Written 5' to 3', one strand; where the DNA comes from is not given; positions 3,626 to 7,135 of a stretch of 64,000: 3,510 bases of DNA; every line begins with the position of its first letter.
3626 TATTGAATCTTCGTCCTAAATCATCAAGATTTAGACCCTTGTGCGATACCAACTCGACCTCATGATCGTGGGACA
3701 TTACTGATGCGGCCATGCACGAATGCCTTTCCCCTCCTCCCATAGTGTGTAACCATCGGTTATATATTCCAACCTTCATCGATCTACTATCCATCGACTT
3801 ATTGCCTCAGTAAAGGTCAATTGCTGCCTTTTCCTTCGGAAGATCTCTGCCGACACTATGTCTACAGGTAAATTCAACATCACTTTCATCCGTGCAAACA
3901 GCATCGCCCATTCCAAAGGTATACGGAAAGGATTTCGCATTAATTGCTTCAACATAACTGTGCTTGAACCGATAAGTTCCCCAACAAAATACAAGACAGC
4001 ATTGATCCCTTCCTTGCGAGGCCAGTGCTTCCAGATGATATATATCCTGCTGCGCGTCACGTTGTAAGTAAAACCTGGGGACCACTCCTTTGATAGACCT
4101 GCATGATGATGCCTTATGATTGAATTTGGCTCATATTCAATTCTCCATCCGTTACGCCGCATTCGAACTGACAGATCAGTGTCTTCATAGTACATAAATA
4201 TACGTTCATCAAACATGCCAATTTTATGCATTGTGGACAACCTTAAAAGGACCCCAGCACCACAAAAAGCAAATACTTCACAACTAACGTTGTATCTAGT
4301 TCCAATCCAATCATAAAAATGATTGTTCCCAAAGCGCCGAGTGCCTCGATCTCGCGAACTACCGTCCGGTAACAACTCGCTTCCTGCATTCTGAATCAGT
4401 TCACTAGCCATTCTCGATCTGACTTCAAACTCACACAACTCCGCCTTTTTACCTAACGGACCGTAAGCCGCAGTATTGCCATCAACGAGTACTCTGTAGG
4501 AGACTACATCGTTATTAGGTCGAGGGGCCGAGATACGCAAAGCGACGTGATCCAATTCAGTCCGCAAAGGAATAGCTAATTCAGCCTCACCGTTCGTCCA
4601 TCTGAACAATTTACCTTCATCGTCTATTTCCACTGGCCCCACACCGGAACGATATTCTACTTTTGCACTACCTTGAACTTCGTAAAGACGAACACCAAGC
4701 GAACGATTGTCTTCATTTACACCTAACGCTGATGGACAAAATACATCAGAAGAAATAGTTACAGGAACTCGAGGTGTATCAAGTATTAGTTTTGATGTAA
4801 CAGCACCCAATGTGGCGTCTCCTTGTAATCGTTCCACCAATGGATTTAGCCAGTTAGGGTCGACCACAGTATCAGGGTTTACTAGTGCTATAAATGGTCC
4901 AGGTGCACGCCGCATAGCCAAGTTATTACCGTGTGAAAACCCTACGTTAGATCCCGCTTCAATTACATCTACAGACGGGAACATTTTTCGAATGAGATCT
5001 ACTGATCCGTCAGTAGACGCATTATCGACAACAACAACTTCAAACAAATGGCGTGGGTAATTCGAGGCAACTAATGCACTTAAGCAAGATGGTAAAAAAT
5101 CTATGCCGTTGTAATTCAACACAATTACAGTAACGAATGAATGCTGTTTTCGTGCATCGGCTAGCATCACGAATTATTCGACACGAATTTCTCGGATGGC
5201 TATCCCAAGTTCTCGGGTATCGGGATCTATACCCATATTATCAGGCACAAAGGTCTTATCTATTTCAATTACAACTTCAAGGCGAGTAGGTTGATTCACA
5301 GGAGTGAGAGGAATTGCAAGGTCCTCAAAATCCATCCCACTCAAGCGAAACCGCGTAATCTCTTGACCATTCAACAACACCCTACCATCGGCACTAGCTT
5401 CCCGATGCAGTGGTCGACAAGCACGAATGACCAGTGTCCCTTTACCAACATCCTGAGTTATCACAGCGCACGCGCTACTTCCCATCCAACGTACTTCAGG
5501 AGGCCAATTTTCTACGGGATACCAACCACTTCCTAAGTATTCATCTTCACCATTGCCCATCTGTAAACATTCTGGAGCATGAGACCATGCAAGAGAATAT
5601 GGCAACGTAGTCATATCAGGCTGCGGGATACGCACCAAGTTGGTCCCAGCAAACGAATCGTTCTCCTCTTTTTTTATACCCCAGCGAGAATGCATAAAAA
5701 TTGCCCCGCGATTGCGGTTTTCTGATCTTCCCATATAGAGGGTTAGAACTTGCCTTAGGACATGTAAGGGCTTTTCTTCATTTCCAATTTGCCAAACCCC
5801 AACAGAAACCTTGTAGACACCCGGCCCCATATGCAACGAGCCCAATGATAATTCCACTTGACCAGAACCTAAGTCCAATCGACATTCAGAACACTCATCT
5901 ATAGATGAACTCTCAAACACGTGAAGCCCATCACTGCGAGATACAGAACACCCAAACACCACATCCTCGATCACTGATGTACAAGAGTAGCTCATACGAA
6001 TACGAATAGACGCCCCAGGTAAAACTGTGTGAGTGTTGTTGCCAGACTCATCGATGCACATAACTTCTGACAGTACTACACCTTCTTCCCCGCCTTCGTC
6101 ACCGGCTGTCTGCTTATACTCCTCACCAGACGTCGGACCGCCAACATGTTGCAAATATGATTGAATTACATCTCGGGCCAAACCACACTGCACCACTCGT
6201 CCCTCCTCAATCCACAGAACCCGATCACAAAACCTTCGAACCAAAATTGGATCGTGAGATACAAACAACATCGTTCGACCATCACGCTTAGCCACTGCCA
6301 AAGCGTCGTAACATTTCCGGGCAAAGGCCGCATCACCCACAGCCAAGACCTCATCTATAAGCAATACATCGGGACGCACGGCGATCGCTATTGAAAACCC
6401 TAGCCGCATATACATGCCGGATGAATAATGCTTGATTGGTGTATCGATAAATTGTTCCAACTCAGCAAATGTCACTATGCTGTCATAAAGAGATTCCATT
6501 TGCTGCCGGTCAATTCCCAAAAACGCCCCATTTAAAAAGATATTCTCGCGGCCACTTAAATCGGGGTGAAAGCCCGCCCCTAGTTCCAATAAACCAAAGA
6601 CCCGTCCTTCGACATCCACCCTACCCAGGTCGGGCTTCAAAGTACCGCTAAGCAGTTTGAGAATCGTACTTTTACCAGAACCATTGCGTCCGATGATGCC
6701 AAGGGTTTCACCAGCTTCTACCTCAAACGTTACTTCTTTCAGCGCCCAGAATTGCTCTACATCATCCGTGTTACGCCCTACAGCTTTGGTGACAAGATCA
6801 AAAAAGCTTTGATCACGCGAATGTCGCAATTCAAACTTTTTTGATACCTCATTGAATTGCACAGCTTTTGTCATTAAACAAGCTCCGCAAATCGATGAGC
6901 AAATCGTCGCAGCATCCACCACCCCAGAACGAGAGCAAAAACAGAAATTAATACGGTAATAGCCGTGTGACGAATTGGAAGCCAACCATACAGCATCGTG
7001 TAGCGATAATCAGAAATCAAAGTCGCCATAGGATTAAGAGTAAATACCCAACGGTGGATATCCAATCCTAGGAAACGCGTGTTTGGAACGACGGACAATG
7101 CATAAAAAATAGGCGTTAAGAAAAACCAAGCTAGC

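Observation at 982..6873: One Wzt-C-like beta-sandwich module of about 120 aa is present in four consecutive genes of the glycan cluster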

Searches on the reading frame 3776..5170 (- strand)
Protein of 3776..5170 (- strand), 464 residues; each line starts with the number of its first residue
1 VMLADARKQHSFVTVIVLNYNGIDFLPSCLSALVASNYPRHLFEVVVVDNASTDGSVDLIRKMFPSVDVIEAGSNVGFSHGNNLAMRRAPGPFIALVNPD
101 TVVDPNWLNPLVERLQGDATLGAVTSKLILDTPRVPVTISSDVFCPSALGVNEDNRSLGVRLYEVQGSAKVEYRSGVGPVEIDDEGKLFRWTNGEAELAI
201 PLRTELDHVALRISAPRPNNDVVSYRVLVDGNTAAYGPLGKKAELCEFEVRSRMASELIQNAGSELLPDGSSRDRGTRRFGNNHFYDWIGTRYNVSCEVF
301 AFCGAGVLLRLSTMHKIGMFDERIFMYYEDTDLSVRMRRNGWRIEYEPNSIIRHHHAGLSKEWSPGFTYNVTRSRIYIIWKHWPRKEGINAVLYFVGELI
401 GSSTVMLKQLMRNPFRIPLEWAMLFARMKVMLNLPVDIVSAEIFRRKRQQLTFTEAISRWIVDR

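Call 3: search_protein_families(library=pfam, proteins=[window:3776-5170:-], max_evalue=1)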
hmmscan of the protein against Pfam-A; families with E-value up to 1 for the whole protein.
window:3776-5170:- (464 aa): 4 families
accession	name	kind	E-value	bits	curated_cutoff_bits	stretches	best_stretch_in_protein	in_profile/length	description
PF00535.33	Glycos_transf_2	-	1.6e-20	74.2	23.3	1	14-123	1-111/168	Glycosyl transferase family 2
PF13641.12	Glyco_tranf_2_3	-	5.8e-16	59.6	27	2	13-136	3-131/230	Glycosyltransferase like family 2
PF13632.12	Glyco_trans_2_3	-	2.4e-07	31.2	27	1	296-354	66-123/198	Glycosyl transferase family group 2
PF10111.15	Glyco_tranf_2_2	-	0.16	11.9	27.3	0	292-359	153-222/276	Glycosyltransferase like family 2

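Call 6: search_protein_families(library=ncbifam, proteins=[window:3776-5170:-], max_evalue=1)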
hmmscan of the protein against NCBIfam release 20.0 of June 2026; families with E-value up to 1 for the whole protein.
window:3776-5170:- (464 aa): 21 families
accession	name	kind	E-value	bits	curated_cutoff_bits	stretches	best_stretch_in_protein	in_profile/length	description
TIGR03965.1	mycofact_glyco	equivalog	5.1e-23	81.7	280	2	9-116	72-180/467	mycofactocin biosynthesis glycosyltransferase MftF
TIGR03937.1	PgaC_IcaA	equivalog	5.1e-18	65.2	422.3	2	7-126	41-161/407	poly-beta-1,6-N-acetyl-D-glucosamine synthase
NF041875.1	EPS_EpsD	equivalog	1.1e-15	57.9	370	2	13-114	1-103/325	exopolysaccharide biosynthesis glycosyltransferase EpsD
NF038302.1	EPS_HpsE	equivalog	8.4e-13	47.9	300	1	13-128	3-124/307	hormogonium polysaccharide biosynthesis glycosyltransferase HpsE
TIGR03111.1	glyc2_xrt_Gpos1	hypoth_equivalog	2.3e-12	46.4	363.95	1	6-131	44-172/439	TIGR03111 family XrtG-associated glycosyltransferase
NF007482.0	PRK10073.1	equivalog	1.1e-11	44.3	423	1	9-113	4-108/334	glycosyltransferase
TIGR04283.1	glyco_like_mftF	equivalog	4e-09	36.4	182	2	14-121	2-104/221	TIGR04283 family arsenosugar biosynthesis glycosyltransferase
TIGR04242.1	nodulat_NodC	equivalog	5.1e-09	35.6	550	1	11-129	48-169/395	chitooligosaccharide synthase NodC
TIGR01556.1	rhamnosyltran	subfamily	4.8e-08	32.5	200.55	1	304-354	150-200/281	rhamnosyltransferase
NF038299.1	EPS_HpsN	equivalog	9.1e-07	28.1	425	2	12-128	2-119/317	hormogonium polysaccharide biosynthesis glycosyltransferase HpsN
NF047683.1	TeichurnBiosyTuaG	equivalog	1.7e-06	27.9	400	1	8-113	3-109/252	teichuronic acid biosynthesis protein TuaG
TIGR03469.1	HpnB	hypoth_equivalog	0.00011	21.4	379.25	1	7-65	40-97/386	hopene-associated glycosyltransferase HpnB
NF041394.1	GtaseAglG_Halo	equivalog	0.00019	20.8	440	1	43-121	33-113/304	glucosyl-dolichyl phosphate glucuronosyltransferase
TIGR04195.1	S_glycosyl_SunS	equivalog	0.00024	20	350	1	12-98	58-139/421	SunS family peptide S-glycosyltransferase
NF050113.1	gal_furan_GlfT1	equivalog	0.00031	20.1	330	1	305-343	157-195/290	galactofuranosyltransferase GlfT1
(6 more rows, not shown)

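Call 60: find_homologous_proteins(query=window:3776-5170:-, max_evalue=1e-20)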
Query window:3776-5170:- (464 aa): 978 proteins with E <= 1e-20 among 8000 candidates; the best 120 are listed.
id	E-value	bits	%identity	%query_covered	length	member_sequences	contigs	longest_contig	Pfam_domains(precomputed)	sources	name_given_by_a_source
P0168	1.0e-265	899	84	100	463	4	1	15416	PF13632.13,PF13641.13,PF00535.33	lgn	-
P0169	7.9e-128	445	48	94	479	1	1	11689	PF13632.13,PF13641.13,PF00535.33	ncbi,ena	-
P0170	4.6e-127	442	48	99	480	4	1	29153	PF13632.13,PF13641.13,PF00535.33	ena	-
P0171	5.9e-127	442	48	99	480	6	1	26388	PF13632.13,PF13641.13,PF00535.33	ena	-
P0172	1.8e-124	434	48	98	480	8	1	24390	PF13632.13,PF13641.13,PF00535.33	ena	-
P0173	2.8e-124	433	48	98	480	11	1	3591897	PF13632.13,PF13641.13,PF00535.33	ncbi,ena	-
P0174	6.6e-123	429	51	82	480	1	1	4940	PF13632.13,PF13641.13,PF00535.33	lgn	-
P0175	1.2e-120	421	45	98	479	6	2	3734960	PF13632.13,PF13641.13,PF00535.33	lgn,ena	-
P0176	2.9e-120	420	46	98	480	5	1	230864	PF13632.13,PF13641.13,PF00535.33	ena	-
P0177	2.6e-117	410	45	99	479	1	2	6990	PF13632.13,PF13641.13,PF00535.33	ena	-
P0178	8.0e-116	405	45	93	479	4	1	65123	PF13632.13,PF13641.13,PF00535.33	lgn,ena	-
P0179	2.6e-111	390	44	87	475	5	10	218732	PF13632.13,PF10111.15,PF13641.13,PF00535.33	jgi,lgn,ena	jgi:GT2 family glycosyltransferase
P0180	7.5e-111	389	42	97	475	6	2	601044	PF13632.13,PF13641.13,PF00535.33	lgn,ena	-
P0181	2.7e-110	387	47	82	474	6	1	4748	PF13632.13,PF10111.15,PF13641.13,PF00535.33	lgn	-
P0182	1.2e-109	385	44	90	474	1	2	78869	PF13632.13,PF10111.15,PF13641.13,PF00535.33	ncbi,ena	-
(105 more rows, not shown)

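Call 71: predict_structure(alignment_id=A9)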
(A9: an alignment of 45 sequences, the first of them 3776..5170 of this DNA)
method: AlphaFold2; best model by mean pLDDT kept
length: 464 residues; sequences in the alignment: 45
mean_pLDDT: 91.6   pTM: 0.89
mean pLDDT of the five models: 91.6, 90.8, 90.4, 90.4, 90.2
residues with pLDDT >= 90: 363; 70-90: 82; 50-70: 12; < 50: 7
segments of 3 or more residues with pLDDT < 50: 1-7
pLDDT, mean of each block of 10 residues (from residue 1): 48 97 97 96 97 97 98 96 97 97 98 97 98 95 93 93 82 92 92 95 88 93 95 95 93 94 92 90 90 95 95 95 94 92 97 90 91 94 92 95 88 77 93 95 82 69 83
secondary structure, 60 per line:
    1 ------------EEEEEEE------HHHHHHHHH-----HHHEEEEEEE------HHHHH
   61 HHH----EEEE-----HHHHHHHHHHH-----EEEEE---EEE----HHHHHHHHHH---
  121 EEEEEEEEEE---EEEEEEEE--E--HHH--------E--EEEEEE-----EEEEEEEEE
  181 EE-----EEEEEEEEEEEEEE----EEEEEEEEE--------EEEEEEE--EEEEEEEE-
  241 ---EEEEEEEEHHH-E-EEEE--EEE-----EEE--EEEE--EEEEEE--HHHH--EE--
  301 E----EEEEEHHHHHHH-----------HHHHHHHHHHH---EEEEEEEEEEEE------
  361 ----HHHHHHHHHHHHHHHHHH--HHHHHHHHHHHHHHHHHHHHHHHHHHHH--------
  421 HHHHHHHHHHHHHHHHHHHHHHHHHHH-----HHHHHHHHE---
elements in order: E13-19 H26-34 E43-49 H56-63 E68-71 H77-87 E93-97 E101-103 H108-117 E121-130 E134-141 E161-166 E172-182 E188-201 E206-214 E223-229 E232-239 E244-251 E258-261 E264-266 E272-274 E277-280 E283-288 H291-294 E306-310 H311-317 H329-339 E343-354 H365-382 H385-412 H421-447 H453-460

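Call 74: fold_search(model_id=the predicted structure, library=pdb)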
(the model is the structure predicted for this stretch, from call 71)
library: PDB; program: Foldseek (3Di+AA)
matches with E <= 10: 1510; with E <= 0.001: 381
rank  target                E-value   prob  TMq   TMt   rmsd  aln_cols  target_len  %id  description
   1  6s24_A                2.1e-14  1.00  0.50  0.44   9.4       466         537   13  Crystal structure of the TgGalNAc-T3 in complex with UDP, manganese and the peptide 3 (released 2019-12-25)
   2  6s22_A                1.1e-13  1.00  0.49  0.43   8.4       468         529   13  Crystal structure of the TgGalNAc-T3 in complex with UDP, manganese and FGF23c (released 2019-12-25)
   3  5ndf_E                2.0e-13  1.00  0.49  0.46   8.1       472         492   11  Small-molecule inhibition of ppGalNAc-Ts selectively reduces mucin-type O-glycosylation (released 2017-11-01)
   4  6nqt_F                2.1e-13  1.00  0.46  0.45  10.2       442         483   12  GalNac-T2 soaked with UDP-sugar (released 2020-01-29)
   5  6nqt_E                3.3e-13  1.00  0.46  0.44  10.1       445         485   12  GalNac-T2 soaked with UDP-sugar (released 2020-01-29)
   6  6nqt_A                3.5e-13  1.00  0.47  0.44   9.9       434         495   12  GalNac-T2 soaked with UDP-sugar (released 2020-01-29)
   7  6nqt_C                4.6e-13  1.00  0.44  0.42  10.3       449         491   12  GalNac-T2 soaked with UDP-sugar (released 2020-01-29)
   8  6e7i_A                4.9e-13  1.00  0.47  0.45  10.2       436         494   12  Human ppGalNAcT2 I253A/L310A Mutant with EA2 and UDP (released 2020-01-29)
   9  4d0z_F                5.2e-13  1.00  0.45  0.43  10.2       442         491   12  GalNAc-T2 crystal soaked with UDP-5SGalNAc, mEA2 and manganese (Higher resolution dataset) (released 2014-05-28)
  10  4d0t_A                9.5e-13  1.00  0.50  0.47   7.9       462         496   11  GalNAc-T2 crystal soaked with UDP-GalNAc, EA2 peptide and manganese (released 2014-05-28)
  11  2ffu_A                1.3e-12  1.00  0.45  0.43  10.3       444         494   12  Crystal Structure of Human ppGalNAcT-2 complexed with UDP and EA2 (released 2006-01-31)
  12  6nqt_B                1.7e-12  1.00  0.42  0.40   8.3       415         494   12  GalNac-T2 soaked with UDP-sugar (released 2020-01-29)
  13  6egs_A                1.8e-12  1.00  0.46  0.45  10.2       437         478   12  Crystal structure of the GalNAc-T2 F104S mutant in complex with UDP-GalNAc (released 2018-04-11)
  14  5fv9_A                2.0e-12  1.00  0.45  0.44  10.1       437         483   12  Crystal structure of GalNAc-T2 in complex with compound 16d (released 2016-03-09)
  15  4d0t_F                2.2e-12  1.00  0.51  0.49   7.8       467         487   11  GalNAc-T2 crystal soaked with UDP-GalNAc, EA2 peptide and manganese (released 2014-05-28)
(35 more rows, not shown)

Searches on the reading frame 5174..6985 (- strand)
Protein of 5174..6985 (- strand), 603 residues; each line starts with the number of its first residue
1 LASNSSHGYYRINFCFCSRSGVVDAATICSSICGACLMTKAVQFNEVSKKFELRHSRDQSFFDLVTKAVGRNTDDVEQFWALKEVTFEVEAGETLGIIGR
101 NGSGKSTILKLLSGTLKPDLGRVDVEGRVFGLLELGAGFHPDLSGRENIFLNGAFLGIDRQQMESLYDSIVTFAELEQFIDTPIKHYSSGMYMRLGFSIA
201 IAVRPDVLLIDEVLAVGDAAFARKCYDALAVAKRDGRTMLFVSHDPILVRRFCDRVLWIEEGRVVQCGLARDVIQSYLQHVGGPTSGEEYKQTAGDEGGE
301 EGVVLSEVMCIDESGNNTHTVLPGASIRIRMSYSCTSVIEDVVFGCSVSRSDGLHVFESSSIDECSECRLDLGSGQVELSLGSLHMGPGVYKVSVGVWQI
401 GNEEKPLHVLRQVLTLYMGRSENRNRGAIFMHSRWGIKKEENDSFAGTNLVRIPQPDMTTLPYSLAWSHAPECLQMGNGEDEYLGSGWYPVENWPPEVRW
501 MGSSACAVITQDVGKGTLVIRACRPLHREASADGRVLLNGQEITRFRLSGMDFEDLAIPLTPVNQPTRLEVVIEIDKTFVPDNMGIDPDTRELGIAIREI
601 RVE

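Call 3: search_protein_families(library=pfam, proteins=[window:5174-6985:-], max_evalue=1)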
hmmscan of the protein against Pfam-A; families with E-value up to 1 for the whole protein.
window:5174-6985:- (603 aa): 7 families
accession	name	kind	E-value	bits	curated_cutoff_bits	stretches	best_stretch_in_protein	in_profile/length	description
PF00005.33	ABC_tran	-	2.1e-20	74.1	25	1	82-213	1-135/137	ABC transporter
PF14524.12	Wzt_C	-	9.2e-15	55.3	30.4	1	298-428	5-140/143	Wzt C-terminal domain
PF13304.12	AAA_21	-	0.00017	22.2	27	1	96-113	3-20/304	AAA domain, putative AbiEii toxin, Type IV TA system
PF13555.12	AAA_29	-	0.0012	19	27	1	85-109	15-39/61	P-loop containing region of AAA domain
PF13476.12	AAA_23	-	0.0017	19.4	27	1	83-115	11-42/201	AAA domain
PF13175.12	AAA_15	-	0.011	15.8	32.1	1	83-113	15-44/374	AAA ATPase domain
PF02463.25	SMC_N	-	0.049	13.5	40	1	77-110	8-42/220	RecF/RecN/SMC N terminal domain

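Call 6: search_protein_families(library=ncbifam, proteins=[window:5174-6985:-], max_evalue=1)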
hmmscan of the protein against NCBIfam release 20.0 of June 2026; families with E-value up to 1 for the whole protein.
window:5174-6985:- (603 aa): 189 families (the best 25 are shown)
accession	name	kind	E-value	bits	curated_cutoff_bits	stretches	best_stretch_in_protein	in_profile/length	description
NF010065.0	PRK13545.1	equivalog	3.6e-60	204.2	538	1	38-280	1-237/549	teichoic acids export protein ATP-binding subunit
NF010066.0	PRK13546.1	equivalog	1.4e-54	185.2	320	1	38-280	1-237/264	teichoic acids export ABC transporter ATP-binding subunit TagH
NF050108.1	galactan_ABC_ATP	equivalog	2.1e-54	184.3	400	1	58-278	21-241/244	galactan export ABC transporter ATP-binding subunit Wzt/RfbE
TIGR01188.1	drrA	subfamily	9e-31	107.3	312.45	1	77-271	4-209/302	daunorubicin resistance ABC transporter, ATP-binding protein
NF010060.0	PRK13537.1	equivalog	7e-25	87.6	521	1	82-276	31-236/314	nodulation factor ABC transporter ATP-binding protein NodI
NF010059.0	PRK13536.1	equivalog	7.8e-24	84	549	1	81-276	58-264/342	nodulation factor ABC transporter ATP-binding protein NodI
TIGR04521.1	ECF_ATPase_2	equivalog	1.4e-22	80.1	330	2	78-129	17-68/279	energy-coupling factor transporter ATPase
TIGR01288.1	nodI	equivalog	1.6e-22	79.9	424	1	83-275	21-224/303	nodulation factor ABC transporter ATP-binding protein NodI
TIGR01166.1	cbiO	subfamily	1.8e-22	79.8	211.8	2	81-128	7-54/190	cobalt ABC transporter, ATP-binding protein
TIGR04520.1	ECF_ATPase_1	equivalog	6.8e-22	78.2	315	2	78-127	14-63/269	energy-coupling factor transporter ATPase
TIGR01186.1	proV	subfamily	1.9e-21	76.6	326.6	1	81-275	8-219/363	betaine/proline/choline family ABC transporter ATP-binding protein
NF007739.0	PRK10419.1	subfamily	5.6e-21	75.3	354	2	179-266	144-232/268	nickel ABC transporter ATP-binding protein NikE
NF010156.0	PRK13635.1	equivalog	7.8e-21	74.5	392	2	78-129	19-70/279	energy-coupling factor ABC transporter ATP-binding protein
TIGR03873.1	F420-0_ABC_ATP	hypoth_equivalog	9.1e-21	74.3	372.4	2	75-128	10-63/256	putative F420-0 ABC transporter ATP-binding protein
NF033858.1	ABC2_perm_RbbA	equivalog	1.4e-20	72.8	1050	1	73-275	273-486/909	ribosome-associated ATPase/putative transporter RbbA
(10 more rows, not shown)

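Call 87: search_solved_structures(query=window:5174-6874:-, max_evalue=1e-10, show_alignments=0)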
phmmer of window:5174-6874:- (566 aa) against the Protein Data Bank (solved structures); distinct sequences matched with E-value up to 1e-10: 210 (the best 60 are shown).
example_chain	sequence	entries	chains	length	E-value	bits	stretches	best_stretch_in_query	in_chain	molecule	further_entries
8dku_A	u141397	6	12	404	1.8e-65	224.7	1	40-361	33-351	ABC transporter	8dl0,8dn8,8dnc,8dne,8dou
7k2t_A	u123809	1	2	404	4.6e-65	223.3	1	40-361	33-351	ABC transporter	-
6amx_A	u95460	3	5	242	1.5e-61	211.6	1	40-241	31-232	ABC transporter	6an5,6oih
6m96_A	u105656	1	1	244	4e-61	210.3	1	40-241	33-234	ABC transporter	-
6jbh_A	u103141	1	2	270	4.1e-53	183.8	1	3-242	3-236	TarH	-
7dd0_A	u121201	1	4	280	9.8e-52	179.3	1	5-244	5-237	Teichoic acids export ATP-binding protein TagH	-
9cfl_B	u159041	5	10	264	3.7e-49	170.8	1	7-241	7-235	Teichoic acids export ATP-binding protein TagH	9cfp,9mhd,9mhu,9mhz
9qfx_C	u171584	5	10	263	5.8e-48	166.8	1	19-244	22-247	ABC transporter ATP-binding protein | Probable o-antigen/lipopolysaccharide transport ATP-binding protein ABC transporter RfbE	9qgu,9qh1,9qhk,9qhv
9qhw_C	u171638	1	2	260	6.8e-48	166.6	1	19-242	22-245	ABC transporter ATP-binding protein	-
9qhj_C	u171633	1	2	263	1.5e-47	165.5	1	19-244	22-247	Probable o-antigen/lipopolysaccharide transport ATP-binding protein ABC transporter RfbE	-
9qhx_C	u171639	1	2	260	1.7e-47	165.3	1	19-242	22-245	ABC transporter ATP-binding protein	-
8tsi_A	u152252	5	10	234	4.2e-28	101.3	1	46-228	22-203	ABC transporter ATP-binding protein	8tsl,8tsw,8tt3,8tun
8tsh_A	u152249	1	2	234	1.1e-27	99.9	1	46-228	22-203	ABC transporter ATP-binding protein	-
8wd9_D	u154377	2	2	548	2.6e-25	92.1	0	124-236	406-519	Probable dipeptide-transport ATP-binding protein ABC transporter DppD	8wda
8wdb_D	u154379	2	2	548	1.7e-24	89.3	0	124-236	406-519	Probable dipeptide-transport ATP-binding protein ABC transporter DppD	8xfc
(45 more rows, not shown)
